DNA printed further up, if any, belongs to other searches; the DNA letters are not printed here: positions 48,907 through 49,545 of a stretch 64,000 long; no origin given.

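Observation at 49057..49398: Cys-containing 113-aa ORF translationally coupled inside the rpsG-fusA junction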

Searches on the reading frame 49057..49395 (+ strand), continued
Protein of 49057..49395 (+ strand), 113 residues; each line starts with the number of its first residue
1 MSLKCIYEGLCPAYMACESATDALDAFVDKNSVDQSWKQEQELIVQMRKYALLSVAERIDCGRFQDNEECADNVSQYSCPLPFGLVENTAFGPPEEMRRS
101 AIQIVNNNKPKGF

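Call 60: search_protein_families(library=padloc, alignment_id=A3, max_evalue=0.1)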
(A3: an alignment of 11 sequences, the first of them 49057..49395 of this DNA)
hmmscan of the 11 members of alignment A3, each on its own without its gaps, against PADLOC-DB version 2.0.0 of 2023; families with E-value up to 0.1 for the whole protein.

A. member 1, window:49057-49395:+ (113 aa): 0 families

B. families by the number of members that match (of 11 scanned): 0 families

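Call 61: search_protein_families(library=phrogs, alignment_id=A3, max_evalue=0.1)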
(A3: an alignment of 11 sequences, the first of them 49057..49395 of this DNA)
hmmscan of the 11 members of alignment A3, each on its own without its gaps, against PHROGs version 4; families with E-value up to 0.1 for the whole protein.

A. member 1, window:49057-49395:+ (113 aa): 0 families

B. families by the number of members that match (of 11 scanned): 0 families
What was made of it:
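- On Anti-phage defence or phage protein: No family at E <= 0.1 for any of the 11 members (calls 60, 61).
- No match in PADLOC or PHROGs (calls 60, 61).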

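Call 62: search_protein_families(library=pfam, alignment_id=A3, max_evalue=0.1)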
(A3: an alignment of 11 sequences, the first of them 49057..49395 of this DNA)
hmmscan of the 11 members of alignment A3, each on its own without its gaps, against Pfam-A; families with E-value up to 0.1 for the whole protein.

A. member 1, window:49057-49395:+ (113 aa): 0 families

B. families by the number of members that match (of 11 scanned): 2 families
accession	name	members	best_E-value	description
PF21164.2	Dumpy_DPY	1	0.026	Dumpy, DPY module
PF15455.11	Pro-rich_19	1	0.048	Proline-rich 19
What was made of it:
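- Closest known: DksA/TraR family. Different: No Pfam family matched any of the 11 members at E <= 0.1 (call 62), and Pfam holds the DksA/TraR zinc-finger model.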

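Call 70: list_cluster_members(proteins=[P0009, P0007, window:49057-49395:+])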
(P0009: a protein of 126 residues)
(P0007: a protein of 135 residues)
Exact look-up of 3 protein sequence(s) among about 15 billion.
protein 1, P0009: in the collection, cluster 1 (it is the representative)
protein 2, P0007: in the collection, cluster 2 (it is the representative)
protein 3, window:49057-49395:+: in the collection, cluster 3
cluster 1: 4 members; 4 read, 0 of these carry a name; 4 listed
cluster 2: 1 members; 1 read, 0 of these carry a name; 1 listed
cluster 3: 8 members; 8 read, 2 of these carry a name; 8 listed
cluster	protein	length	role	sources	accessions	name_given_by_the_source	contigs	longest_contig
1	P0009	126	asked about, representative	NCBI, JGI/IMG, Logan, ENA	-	-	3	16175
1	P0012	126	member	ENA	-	-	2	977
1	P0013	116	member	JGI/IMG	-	-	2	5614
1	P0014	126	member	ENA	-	-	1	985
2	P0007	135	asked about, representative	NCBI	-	-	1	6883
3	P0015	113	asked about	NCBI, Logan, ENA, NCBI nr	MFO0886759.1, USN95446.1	MAG: hypothetical protein H6793_03920 [Candidatus Nomurabacteria bacterium]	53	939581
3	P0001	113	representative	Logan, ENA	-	-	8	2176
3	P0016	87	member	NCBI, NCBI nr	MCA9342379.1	hypothetical protein KC945_03160, partial [Candidatus Saccharibacteria bacterium] | hypothetical protein [Candidatus Saccharibacteria bacterium]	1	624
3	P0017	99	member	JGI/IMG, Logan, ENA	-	-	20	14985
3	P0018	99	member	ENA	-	-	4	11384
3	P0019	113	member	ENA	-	-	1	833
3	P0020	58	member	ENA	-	-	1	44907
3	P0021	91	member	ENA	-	-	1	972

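Call 73: fold_search(model_id=the predicted structure, library=viral)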
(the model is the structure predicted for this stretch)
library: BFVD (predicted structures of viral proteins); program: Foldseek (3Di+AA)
matches with E <= 10: 158; with E <= 0.001: 0
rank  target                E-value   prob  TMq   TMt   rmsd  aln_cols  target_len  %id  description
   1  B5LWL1                9.3e-01  0.18  0.30  0.31  11.6       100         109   16  Uncharacterized protein [Feldmannia species virus]
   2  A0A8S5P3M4            1.2e+00  0.35  0.35  0.31  11.1       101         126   14  Gas vesicle protein G [Myoviridae sp. ct7Sv1]
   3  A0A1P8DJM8            1.2e+00  0.35  0.37  0.21  19.5        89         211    8  (no name in the UniProt tables at hand)
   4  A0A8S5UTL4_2          1.8e+00  0.16  0.36  0.04  20.6       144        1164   13  Morphogenesis protein 1 hydrolase [Myoviridae sp. ctYA416]
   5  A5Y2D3                2.1e+00  0.13  0.29  0.13  13.0       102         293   20  (no name in the UniProt tables at hand)
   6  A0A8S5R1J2            2.5e+00  0.25  0.35  0.33  15.9        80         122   12  Uncharacterized protein [Myoviridae sp. ctxjh1]
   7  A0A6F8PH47            2.5e+00  0.21  0.40  0.20  14.3       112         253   15  Uncharacterized protein [Perilla mosaic virus]
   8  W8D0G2                2.5e+00  0.11  0.29  0.17  13.2       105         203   13  Uncharacterized protein [Erwinia phage PhiEaH1]
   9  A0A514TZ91            2.8e+00  0.23  0.33  0.51   6.2        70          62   20  (no name in the UniProt tables at hand)
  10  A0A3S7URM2            3.0e+00  0.16  0.36  0.20  16.1       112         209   12  (no name in the UniProt tables at hand)
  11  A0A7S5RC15            3.0e+00  0.11  0.36  0.19  11.5       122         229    8  (no name in the UniProt tables at hand)
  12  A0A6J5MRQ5            3.4e+00  0.25  0.35  0.47   3.3        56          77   21  Uncharacterized protein [uncultured Caudovirales phage]
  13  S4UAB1                3.4e+00  0.11  0.20  0.27  11.0        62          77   24  Uncharacterized protein [Listeria phage LP-037]
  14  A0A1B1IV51            3.4e+00  0.06  0.24  0.19  17.5        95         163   13  (no name in the UniProt tables at hand)
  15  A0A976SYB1            3.8e+00  0.35  0.37  0.60   3.8        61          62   15  Uncharacterized protein [Enterococcus phage TJE2]
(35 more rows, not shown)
